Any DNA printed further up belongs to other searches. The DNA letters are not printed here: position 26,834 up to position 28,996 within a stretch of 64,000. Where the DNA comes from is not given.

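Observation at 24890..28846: V4R-domain hybrid histidine kinase followed by an orphan flavin-dependent halogenase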

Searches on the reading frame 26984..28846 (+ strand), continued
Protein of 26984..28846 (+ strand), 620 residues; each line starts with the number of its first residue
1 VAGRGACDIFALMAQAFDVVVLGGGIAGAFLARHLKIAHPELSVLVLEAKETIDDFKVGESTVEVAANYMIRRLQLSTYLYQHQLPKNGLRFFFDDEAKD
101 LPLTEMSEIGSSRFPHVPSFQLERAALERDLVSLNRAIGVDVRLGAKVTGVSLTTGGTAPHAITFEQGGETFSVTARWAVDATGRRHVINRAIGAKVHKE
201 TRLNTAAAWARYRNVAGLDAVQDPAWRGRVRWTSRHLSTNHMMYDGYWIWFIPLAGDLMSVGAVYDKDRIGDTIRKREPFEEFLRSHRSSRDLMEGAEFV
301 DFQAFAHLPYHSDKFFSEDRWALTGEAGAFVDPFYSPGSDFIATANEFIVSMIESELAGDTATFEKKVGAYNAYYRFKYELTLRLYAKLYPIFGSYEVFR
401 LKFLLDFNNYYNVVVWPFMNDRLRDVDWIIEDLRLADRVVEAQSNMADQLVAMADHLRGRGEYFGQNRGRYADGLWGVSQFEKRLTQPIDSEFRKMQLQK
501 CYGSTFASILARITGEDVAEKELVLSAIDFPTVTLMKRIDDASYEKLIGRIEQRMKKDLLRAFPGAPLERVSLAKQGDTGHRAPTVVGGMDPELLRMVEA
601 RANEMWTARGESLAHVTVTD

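Call 13: find_homologous_proteins(query=window:27020-28846:+, max_evalue=0.00001)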
Query window:27020-28846:+ (608 aa): 4489 proteins with E <= 0.00001 among 8000 candidates; the best 120 are listed.
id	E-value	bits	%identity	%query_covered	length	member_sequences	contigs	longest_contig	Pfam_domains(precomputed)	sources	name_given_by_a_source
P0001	0.0e+0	1381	100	100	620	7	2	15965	PF01266.31,PF04820.21,PF01494.26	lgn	-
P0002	0.0e+0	1195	86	99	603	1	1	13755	PF01266.31,PF04820.21,PF05834.19,PF01494.26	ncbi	-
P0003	0.0e+0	1169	84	99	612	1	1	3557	PF01266.31,PF04820.21,PF05834.19,PF01494.26,PF12831.14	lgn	-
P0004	0.0e+0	1165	83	99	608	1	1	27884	PF01266.31,PF04820.21,PF05834.19,PF01494.26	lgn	-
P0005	0.0e+0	1102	79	100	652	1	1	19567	PF01266.31,PF04820.21,PF01494.26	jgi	jgi:flavin-dependent dehydrogenase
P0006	0.0e+0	1086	78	99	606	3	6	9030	PF01266.31,PF07992.21,PF04820.21,PF05834.19,PF01494.26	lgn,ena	-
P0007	6.5e-256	869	63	98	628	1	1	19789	PF01266.31,PF04820.21,PF05834.19,PF01494.26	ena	-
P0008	6.2e-255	865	64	99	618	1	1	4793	PF04820.21,PF01494.26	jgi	jgi:flavin-dependent dehydrogenase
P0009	1.2e-254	864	65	98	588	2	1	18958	PF01494.26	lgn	-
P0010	8.1e-253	858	63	95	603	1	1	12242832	PF01266.31,PF04820.21,PF01494.26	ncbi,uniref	ncbi:NAD(P)/FAD-dependent oxidoreductase [Pendulispora albinea]|uniref:Tryptophan 7-halogenase n=1 T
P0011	2.6e-252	857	64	99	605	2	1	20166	PF01266.31,PF13450.13,PF04820.21,PF01494.26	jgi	-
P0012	1.1e-249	848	62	99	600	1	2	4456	PF04820.21,PF01494.26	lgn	-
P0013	1.6e-249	848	63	99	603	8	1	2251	PF01266.31,PF04820.21,PF05834.19,PF01494.26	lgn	-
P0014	2.6e-248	844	62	99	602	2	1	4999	PF01266.31,PF04820.21,PF01494.26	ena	-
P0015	1.6e-246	838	62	99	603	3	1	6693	PF04820.21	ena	-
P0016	3.3e-246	837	64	97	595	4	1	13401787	PF04820.21,PF01494.26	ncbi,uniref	ncbi:NAD(P)/FAD-dependent oxidoreductase [Pendulispora brunnea]|uniref:NAD(P)/FAD-dependent oxidored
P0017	9.8e-246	835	64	98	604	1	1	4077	PF01266.31,PF13450.13,PF04820.21,PF05834.19,PF01494.26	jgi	jgi:flavin-dependent dehydrogenase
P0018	1.6e-244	831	62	99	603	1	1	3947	PF01266.31,PF04820.21,PF01494.26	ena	-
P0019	3.8e-244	830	60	99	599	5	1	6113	PF04820.21,PF05834.19,PF01494.26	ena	-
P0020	1.3e-242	825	61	99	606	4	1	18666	PF04820.21,PF05834.19,PF01494.26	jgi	jgi:flavin-dependent dehydrogenase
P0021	5.3e-242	823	61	99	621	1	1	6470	PF04820.21,PF05834.19,PF01494.26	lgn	-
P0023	5.9e-242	822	62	99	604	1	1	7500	PF01266.31,PF04820.21,PF05834.19,PF01494.26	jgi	jgi:flavin-dependent dehydrogenase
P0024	4.3e-241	820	60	99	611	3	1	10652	PF04820.21,PF05834.19,PF01494.26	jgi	jgi:flavin-dependent dehydrogenase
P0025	7.4e-241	819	61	99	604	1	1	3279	PF01266.31,PF04820.21,PF05834.19,PF01494.26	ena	-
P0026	1.4e-240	818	60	100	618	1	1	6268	PF04820.21,PF01494.26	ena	-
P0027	2.4e-240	817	63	97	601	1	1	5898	PF04820.21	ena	-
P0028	4.4e-240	816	60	99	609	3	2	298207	PF01266.31,PF13450.13,PF04820.21,PF05834.19,PF01494.26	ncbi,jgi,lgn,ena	jgi:flavin-dependent dehydrogenase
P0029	9.6e-240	815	61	99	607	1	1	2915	PF04820.21,PF05834.19,PF01494.26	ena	-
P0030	1.1e-239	815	60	99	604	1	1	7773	PF04820.21,PF05834.19,PF01494.26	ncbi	-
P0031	1.3e-239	815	59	99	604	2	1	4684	PF04820.21,PF05834.19,PF01494.26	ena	-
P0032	1.5e-239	815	62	99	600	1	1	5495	PF01266.31,PF04820.21,PF05834.19,PF01494.26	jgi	jgi:flavin-dependent dehydrogenase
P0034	1.8e-239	814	60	99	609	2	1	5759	PF01266.31,PF13450.13,PF04820.21,PF05834.19,PF01494.26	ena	-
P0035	5.5e-239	813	61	99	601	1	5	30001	PF01266.31,PF04820.21,PF05834.19,PF01494.26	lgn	-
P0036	7.2e-239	812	59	99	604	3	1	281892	PF04820.21,PF05834.19,PF01494.26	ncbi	-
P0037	2.4e-238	811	59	99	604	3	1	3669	PF01266.31,PF04820.21,PF05834.19,PF01494.26,PF12831.14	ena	-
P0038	2.6e-238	810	60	99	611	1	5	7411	PF04820.21,PF01494.26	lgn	-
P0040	1.4e-237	808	59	99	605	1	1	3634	PF04820.21,PF01494.26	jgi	jgi:flavin-dependent dehydrogenase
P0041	1.8e-237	808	63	92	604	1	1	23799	PF04820.21,PF05834.19,PF01494.26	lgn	-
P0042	4.3e-237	806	60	99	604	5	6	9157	PF01266.31,PF04820.21,PF05834.19,PF01494.26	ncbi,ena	-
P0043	4.5e-237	806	61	99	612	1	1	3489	PF04820.21,PF01494.26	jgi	jgi:flavin-dependent dehydrogenase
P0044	9.6e-237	805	59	99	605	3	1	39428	PF04820.21,PF01494.26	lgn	-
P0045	2.2e-236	804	62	97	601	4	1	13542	PF01266.31,PF04820.21,PF05834.19,PF01494.26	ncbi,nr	ncbi:MAG: hypothetical protein JWM74_1927 [Myxococcaceae bacterium]|nr:hypothetical protein [Myxococ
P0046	2.8e-236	804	59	99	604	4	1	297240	PF04820.21,PF01494.26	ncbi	ncbi:MAG: NAD(P)/FAD-dependent oxidoreductase [Polyangiaceae bacterium]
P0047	1.8e-235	801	59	99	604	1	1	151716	PF04820.21,PF05834.19,PF01494.26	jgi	jgi:flavin-dependent dehydrogenase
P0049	2.7e-235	801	60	99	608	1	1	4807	PF04820.21,PF05834.19,PF01494.26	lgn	-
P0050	4.0e-235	800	58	99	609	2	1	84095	PF01266.31,PF13450.13,PF04820.21,PF05834.19,PF01494.26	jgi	jgi:flavin-dependent dehydrogenase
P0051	5.6e-235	799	60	99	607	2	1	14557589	PF04820.21,PF05834.19,PF01494.26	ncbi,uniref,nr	ncbi:electron-transferring-flavoprotein dehydrogenase [Sorangium cellulosum]|uniref:Electron-transfe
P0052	5.9e-235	799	59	99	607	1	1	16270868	PF04820.21,PF05834.19,PF01494.26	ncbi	ncbi:NAD(P)/FAD-dependent oxidoreductase [Sorangium sp. So ce1128]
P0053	5.9e-235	799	61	99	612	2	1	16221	PF04820.21,PF05834.19,PF01494.26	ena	-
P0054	4.1e-234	797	59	99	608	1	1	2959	PF04820.21,PF05834.19,PF01494.26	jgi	jgi:flavin-dependent dehydrogenase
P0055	5.6e-234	796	60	99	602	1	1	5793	PF04820.21,PF05834.19,PF01494.26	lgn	-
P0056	6.6e-234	796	59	99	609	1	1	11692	PF04820.21,PF05834.19,PF01494.26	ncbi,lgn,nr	ncbi:MAG TPA: tryptophan 7-halogenase [Sorangium sp.]|nr:tryptophan 7-halogenase [Sorangium sp.]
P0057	8.2e-234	796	58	99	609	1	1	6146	PF01266.31,PF04820.21,PF05834.19,PF01494.26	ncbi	ncbi:MAG: NAD(P)/FAD-dependent oxidoreductase [Polyangiaceae bacterium]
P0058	8.4e-234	796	59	99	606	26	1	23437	PF04820.21,PF01494.26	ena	-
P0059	1.8e-233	795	58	99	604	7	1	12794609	PF04820.21,PF01494.26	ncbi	-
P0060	5.4e-233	793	60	99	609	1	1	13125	PF01266.31,PF04820.21,PF05834.19,PF01494.26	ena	-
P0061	5.8e-233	793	60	99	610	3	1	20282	PF04820.21,PF05834.19,PF01494.26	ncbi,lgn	-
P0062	8.7e-233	792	58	99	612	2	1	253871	PF04820.21,PF01494.26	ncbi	ncbi:MAG: tryptophan 7-halogenase [Polyangiaceae bacterium]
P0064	1.9e-232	791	60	97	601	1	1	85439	PF01266.31,PF04820.21,PF01494.26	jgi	jgi:flavin-dependent dehydrogenase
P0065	3.1e-232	790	59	99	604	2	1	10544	PF01266.31,PF04820.21,PF05834.19,PF01494.26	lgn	-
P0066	4.1e-232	790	60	97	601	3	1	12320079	PF04820.21,PF01494.26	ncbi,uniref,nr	ncbi:NAD(P)/FAD-dependent oxidoreductase [Polyangium aurulentum]|uniref:NAD(P)/FAD-dependent oxidore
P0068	7.8e-232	789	58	99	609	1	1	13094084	PF04820.21,PF01494.26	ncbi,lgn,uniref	ncbi:tryptophan 7-halogenase [Sorangium sp. So ce375]|uniref:NAD(P)/FAD-dependent oxidoreductase n=1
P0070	1.2e-231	789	59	99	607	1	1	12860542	PF04820.21,PF05834.19,PF01494.26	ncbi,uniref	ncbi:NAD(P)/FAD-dependent oxidoreductase [Sorangium cellulosum]|uniref:NAD(P)/FAD-dependent oxidored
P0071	1.2e-231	788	59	99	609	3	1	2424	PF04820.21,PF01494.26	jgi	-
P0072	1.3e-231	788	58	99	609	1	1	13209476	PF04820.21,PF01494.26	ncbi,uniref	ncbi:NAD(P)/FAD-dependent oxidoreductase [Sorangium sp. So ce426]|uniref:NAD(P)/FAD-dependent oxidor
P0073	1.9e-231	788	60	99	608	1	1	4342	PF01266.31,PF04820.21,PF05834.19,PF01494.26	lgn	-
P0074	2.4e-231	787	57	99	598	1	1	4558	PF04820.21,PF05834.19,PF01494.26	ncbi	ncbi:MAG: NAD(P)/FAD-dependent oxidoreductase [Deltaproteobacteria bacterium]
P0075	5.3e-231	786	59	99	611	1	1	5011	PF01266.31,PF04820.21,PF05834.19,PF01494.26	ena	-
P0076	5.6e-231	786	58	99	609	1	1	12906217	PF04820.21,PF05834.19,PF01494.26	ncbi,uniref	ncbi:NAD(P)/FAD-dependent oxidoreductase [Sorangium sp. So ce363]|uniref:NAD(P)/FAD-dependent oxidor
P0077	1.4e-230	785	58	99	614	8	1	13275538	PF04820.21,PF05834.19,PF01494.26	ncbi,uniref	ncbi:NAD(P)/FAD-dependent oxidoreductase [Sorangium sp. So ce693]|uniref:NAD(P)/FAD-dependent oxidor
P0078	1.8e-230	785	58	99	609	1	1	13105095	PF04820.21,PF05834.19,PF01494.26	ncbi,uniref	ncbi:tryptophan 7-halogenase [Sorangium sp. So ce367]|uniref:NAD(P)/FAD-dependent oxidoreductase n=1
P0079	2.5e-230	784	58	99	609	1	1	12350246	PF04820.21,PF05834.19,PF01494.26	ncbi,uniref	ncbi:NAD(P)/FAD-dependent oxidoreductase [Sorangium sp. KYC3313]|uniref:NAD(P)/FAD-dependent oxidore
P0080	2.9e-230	784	58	99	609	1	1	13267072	PF04820.21,PF05834.19,PF01494.26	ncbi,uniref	ncbi:NAD(P)/FAD-dependent oxidoreductase [Sorangium sp. So ce117]|uniref:NAD(P)/FAD-dependent oxidor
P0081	3.2e-230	784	58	99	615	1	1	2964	PF01266.31,PF04820.21,PF05834.19,PF01494.26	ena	-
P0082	4.2e-230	783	58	99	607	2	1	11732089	PF04820.21,PF01494.26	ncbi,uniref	ncbi:tryptophan 7-halogenase [Sorangium sp. So ce119]|uniref:NAD(P)/FAD-dependent oxidoreductase n=1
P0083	4.7e-230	783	59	99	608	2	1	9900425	PF04820.21,PF05834.19,PF01494.26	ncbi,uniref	ncbi:NAD(P)/FAD-dependent oxidoreductase [Sorangium sp. So ce1036]|uniref:NAD(P)/FAD-dependent oxido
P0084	9.2e-230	782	58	99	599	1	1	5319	PF04820.21,PF01494.26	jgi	jgi:flavin-dependent dehydrogenase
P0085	9.9e-230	782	58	99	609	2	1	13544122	PF04820.21,PF05834.19,PF01494.26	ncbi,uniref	ncbi:tryptophan 7-halogenase [Sorangium sp. So ce327]|uniref:NAD(P)/FAD-dependent oxidoreductase n=1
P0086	1.0e-229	782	58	99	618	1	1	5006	PF04820.21,PF05834.19,PF01494.26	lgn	-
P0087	1.3e-229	782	58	97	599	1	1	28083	PF04820.21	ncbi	-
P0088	1.7e-229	781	59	99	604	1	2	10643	PF01266.31,PF04820.21,PF05834.19,PF01494.26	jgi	jgi:flavin-dependent dehydrogenase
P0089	1.9e-229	781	58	99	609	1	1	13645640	PF04820.21,PF05834.19,PF01494.26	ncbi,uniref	ncbi:tryptophan 7-halogenase [Sorangium sp. So ce295]|uniref:NAD(P)/FAD-dependent oxidoreductase n=1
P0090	2.3e-229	781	58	99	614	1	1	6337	PF04820.21,PF05834.19,PF01494.26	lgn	-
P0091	3.2e-229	780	58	97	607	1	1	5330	PF04820.21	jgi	jgi:flavin-dependent dehydrogenase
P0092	3.3e-229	780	60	98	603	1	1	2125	PF04820.21,PF01494.26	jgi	jgi:flavin-dependent dehydrogenase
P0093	3.4e-229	780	58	99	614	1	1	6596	PF04820.21,PF05834.19,PF01494.26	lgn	-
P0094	3.6e-229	780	58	99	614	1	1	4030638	PF04820.21,PF05834.19,PF01494.26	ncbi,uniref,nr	ncbi:NAD(P)/FAD-dependent oxidoreductase [Sorangium atrum]|uniref:Tryptophan 7-halogenase n=1 Tax=So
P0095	3.8e-229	780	58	99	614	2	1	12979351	PF04820.21,PF05834.19,PF01494.26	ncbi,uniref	ncbi:NAD(P)/FAD-dependent oxidoreductase [Sorangium sp. So ce381]|uniref:NAD(P)/FAD-dependent oxidor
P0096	5.6e-229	780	58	99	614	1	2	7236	PF04820.21,PF05834.19,PF01494.26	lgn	-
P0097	1.1e-228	779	59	99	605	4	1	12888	PF04820.21,PF05834.19,PF01494.26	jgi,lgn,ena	-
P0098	1.2e-228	779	58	99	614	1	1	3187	PF04820.21,PF05834.19,PF01494.26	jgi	jgi:flavin-dependent dehydrogenase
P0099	1.9e-228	778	57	99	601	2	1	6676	PF04820.21,PF01494.26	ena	-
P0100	2.1e-228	778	60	95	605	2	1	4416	PF04820.21,PF01494.26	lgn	-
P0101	2.1e-228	778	60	99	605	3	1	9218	PF04820.21,PF05834.19,PF01494.26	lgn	-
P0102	2.2e-228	778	59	99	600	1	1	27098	PF04820.21,PF01494.26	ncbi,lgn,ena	-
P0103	2.2e-228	778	58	99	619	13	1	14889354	PF04820.21,PF05834.19,PF01494.26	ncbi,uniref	ncbi:NAD(P)/FAD-dependent oxidoreductase [Sorangium sp. So ce388]|uniref:NAD(P)/FAD-dependent oxidor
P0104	2.9e-228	777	59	97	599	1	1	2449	PF04820.21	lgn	-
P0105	4.5e-228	777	57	99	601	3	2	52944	PF04820.21,PF01494.26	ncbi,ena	-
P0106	5.0e-228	777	58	97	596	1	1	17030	PF01266.31,PF04820.21,PF05834.19,PF01494.26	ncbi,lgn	-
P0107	7.0e-228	776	58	99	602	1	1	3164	PF04820.21,PF01494.26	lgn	-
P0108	8.0e-228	776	57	99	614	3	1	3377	PF04820.21,PF05834.19,PF01494.26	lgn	-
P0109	9.0e-228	776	57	99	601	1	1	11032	PF04820.21,PF01494.26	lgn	-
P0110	9.4e-228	776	58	99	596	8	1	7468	PF01266.31,PF04820.21,PF05834.19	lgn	-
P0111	1.0e-227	776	58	96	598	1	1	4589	PF04820.21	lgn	-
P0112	1.0e-227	775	59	99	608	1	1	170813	PF04820.21,PF05834.19,PF01494.26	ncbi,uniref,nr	ncbi:NAD(P)/FAD-dependent oxidoreductase [Chondromyces apiculatus]|uniref:Halogenase n=1 Tax=Chondro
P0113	1.2e-226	772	58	99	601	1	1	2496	PF04820.21,PF05834.19,PF01494.26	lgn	-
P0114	1.3e-226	772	59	99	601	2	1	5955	PF04820.21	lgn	-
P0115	2.4e-226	771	58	99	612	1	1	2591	PF01266.31,PF04820.21,PF05834.19,PF01494.26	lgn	-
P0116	2.7e-226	771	57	99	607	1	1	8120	PF04820.21,PF01494.26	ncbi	-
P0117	3.2e-226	771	57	100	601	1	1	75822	PF04820.21,PF01494.26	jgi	-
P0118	6.8e-226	769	62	88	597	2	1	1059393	PF01266.31,PF04820.21,PF05834.19,PF01494.26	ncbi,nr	ncbi:MAG: tryptophan 7-halogenase [Polyangiaceae bacterium]|nr:tryptophan 7-halogenase [Polyangiacea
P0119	1.8e-225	768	58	99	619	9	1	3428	PF04820.21,PF05834.19,PF01494.26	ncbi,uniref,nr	ncbi:electron transfer flavoprotein [Sorangium cellulosum]|uniref:Electron transfer flavoprotein n=1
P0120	2.9e-225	767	58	97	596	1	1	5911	PF01266.31,PF04820.21,PF05834.19,PF01494.26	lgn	-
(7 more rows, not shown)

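Call 14: find_encoding_contigs(protein=P0010, flank=10000, max_places=2)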
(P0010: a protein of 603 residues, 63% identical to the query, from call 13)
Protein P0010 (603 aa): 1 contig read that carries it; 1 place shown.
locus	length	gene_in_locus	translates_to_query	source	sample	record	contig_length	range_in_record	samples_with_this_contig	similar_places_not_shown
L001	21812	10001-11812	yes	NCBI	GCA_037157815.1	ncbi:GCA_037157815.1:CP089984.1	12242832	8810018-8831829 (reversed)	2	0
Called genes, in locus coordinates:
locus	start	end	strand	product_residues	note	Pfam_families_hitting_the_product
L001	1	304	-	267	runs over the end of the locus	PF01965:DJ-1_PfpI, PF17124:ThiJ_like (faint)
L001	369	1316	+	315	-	PF00126:HTH_1, PF03466:LysR_substrate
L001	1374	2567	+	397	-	PF00092:VWA, PF13519:VWA_2 (weak)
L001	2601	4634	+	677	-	PF00069:Pkinase, PF07714:PK_Tyr_Ser-Thr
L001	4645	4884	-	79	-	-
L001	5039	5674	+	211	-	PF12844:HTH_19, PF13560:HTH_31, PF01381:HTH_3, PF07883:Cupin_2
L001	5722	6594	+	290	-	PF03976:PPK2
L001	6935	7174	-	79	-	-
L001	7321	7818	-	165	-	-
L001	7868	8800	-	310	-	PF00561:Abhydrolase_1, PF12146:Hydrolase_4, PF12697:Abhydrolase_6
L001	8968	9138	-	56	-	PF13719:Zn_ribbon_5 (weak)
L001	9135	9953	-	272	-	-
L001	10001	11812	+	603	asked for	PF01266:DAO (faint), PF01494:FAD_binding_3, PF04820:Trp_halogenase (faint)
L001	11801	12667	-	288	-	PF00248:Aldo_ket_red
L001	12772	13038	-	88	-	PF09413:DUF2007 (weak)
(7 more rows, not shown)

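Call 15: find_encoding_contigs(protein=P0051, flank=10000, max_places=2)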
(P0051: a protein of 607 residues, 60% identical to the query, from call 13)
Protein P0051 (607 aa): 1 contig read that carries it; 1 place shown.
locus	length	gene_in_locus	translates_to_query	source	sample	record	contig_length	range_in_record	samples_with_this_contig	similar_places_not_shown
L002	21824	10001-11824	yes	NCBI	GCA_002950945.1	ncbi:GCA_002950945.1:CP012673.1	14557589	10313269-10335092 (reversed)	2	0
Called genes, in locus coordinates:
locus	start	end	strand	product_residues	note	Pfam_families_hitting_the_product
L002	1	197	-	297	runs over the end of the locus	PF04542:Sigma70_r2 (weak), PF08281:Sigma70_r4_2, PF04545:Sigma70_r4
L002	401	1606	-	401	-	PF01476:LysM, PF05951:Peptidase_M15_2, PF08291:Peptidase_M15_3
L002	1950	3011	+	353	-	PF11104:PilM_2, PF14450:FtsA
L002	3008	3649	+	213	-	PF05137:PilN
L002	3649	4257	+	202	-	PF04350:PilO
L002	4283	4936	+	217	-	PF04351:PilP (weak)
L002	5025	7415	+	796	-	PF11741:AMIN (weak), PF24837:AMIN-like (faint), PF11741:AMIN, PF21305:type_II_gspD_N0 (weak), PF07660:STN, PF03958:Secretin_N, PF00263:Secretin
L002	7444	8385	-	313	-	PF00126:HTH_1, PF03466:LysR_substrate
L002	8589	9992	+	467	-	-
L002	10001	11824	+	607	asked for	PF01494:FAD_binding_3, PF05834:Lycopene_cycl (faint), PF04820:Trp_halogenase (weak)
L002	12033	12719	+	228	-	-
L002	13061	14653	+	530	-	PF00009:GTP_EFTU, PF01926:MMR_HSR1 (faint), PF22042:EF-G_D2, PF03144:GTP_EFTU_D2, PF16658:RF3_C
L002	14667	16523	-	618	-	PF05960:DUF885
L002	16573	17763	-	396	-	-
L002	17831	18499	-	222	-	PF02245:Pur_DNA_glyco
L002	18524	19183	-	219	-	PF00578:AhpC-TSA, PF08534:Redoxin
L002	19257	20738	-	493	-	PF00072:Response_reg, PF00158:Sigma54_activat, PF14532:Sigma54_activ_2, PF25601:AAA_lid_14, PF02954:HTH_8, PF13556:HTH_30 (faint)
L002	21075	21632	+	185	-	PF01765:RRF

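Call 16: find_encoding_contigs(protein=P0004, flank=10000, max_places=2)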
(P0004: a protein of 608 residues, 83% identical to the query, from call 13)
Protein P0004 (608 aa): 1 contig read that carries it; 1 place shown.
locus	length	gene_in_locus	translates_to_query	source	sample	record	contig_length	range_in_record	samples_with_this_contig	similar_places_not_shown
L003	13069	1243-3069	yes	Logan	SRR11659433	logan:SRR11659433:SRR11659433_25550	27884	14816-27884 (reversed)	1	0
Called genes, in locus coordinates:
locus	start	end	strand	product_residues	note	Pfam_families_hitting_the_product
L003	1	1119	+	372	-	?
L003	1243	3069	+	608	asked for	PF01266:DAO (weak), PF01494:FAD_binding_3, PF05834:Lycopene_cycl (faint), PF04820:Trp_halogenase (weak)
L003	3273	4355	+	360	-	-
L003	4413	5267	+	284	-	-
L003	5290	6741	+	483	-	PF00512:HisKA, PF02518:HATPase_c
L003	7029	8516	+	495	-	-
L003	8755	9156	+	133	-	PF04519:Bactofilin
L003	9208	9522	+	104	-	PF04519:Bactofilin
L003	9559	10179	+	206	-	PF04519:Bactofilin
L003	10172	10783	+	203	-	PF00156:Pribosyltran (weak)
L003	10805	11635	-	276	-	-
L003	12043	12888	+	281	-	PF03618:Kinase-PPPase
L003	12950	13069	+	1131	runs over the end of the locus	PF03130:HEAT_PBS (faint), PF13646:HEAT_2 (weak), PF13360:PQQ_2 (faint), PF23381:Beta-prop_IFT122_1st (faint), PF23414:Beta-prop_EML_2 (faint), PF24807:WD40_CDC20-Fz (faint), PF24814:WD40_Prp19 (faint), PF24817:WD40_WDHD1_1st (weak), +3 more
